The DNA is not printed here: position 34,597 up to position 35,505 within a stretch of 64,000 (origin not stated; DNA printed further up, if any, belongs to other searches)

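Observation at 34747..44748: Two V4R-domain (hydrocarbon-binding family) proteins positioned as candidate sensors for the catabolic redox operons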

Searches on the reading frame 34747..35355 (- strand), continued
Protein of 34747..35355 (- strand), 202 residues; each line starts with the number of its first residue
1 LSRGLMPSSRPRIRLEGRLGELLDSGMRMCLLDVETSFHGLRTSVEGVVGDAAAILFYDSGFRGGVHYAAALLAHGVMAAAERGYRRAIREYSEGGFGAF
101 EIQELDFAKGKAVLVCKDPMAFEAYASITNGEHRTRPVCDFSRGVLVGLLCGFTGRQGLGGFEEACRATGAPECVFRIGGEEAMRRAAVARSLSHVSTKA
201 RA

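Call 72: search_solved_structures(query=A2, max_evalue=0.01, show_alignments=3)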
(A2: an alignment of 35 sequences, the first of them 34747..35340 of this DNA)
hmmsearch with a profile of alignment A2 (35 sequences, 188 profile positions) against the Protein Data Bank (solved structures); distinct sequences matched with E-value up to 0.01: 0.

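Call 78: search_protein_families(library=ncbifam, proteins=[window:34747-35340:-], max_evalue=0.01)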
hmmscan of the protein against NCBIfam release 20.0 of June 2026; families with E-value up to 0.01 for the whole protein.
window:34747-35340:- (197 aa): 1 family
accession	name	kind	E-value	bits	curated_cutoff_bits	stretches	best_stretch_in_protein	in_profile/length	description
TIGR02019.1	BchJ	equivalog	0.00074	19.4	74.3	1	105-172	120-187/188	bacteriochlorophyll 4-vinyl reductase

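Call 86: find_encoding_contigs(protein=P0080, flank=5000, max_places=2)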
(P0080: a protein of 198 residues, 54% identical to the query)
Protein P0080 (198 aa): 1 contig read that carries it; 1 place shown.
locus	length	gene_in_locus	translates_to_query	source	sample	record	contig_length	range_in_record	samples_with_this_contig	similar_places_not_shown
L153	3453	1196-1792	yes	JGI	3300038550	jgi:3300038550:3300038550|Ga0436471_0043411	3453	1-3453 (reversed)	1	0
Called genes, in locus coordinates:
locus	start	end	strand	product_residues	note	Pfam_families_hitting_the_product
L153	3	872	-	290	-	?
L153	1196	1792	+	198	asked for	PF02830:V4R (weak)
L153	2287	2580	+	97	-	-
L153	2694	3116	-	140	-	-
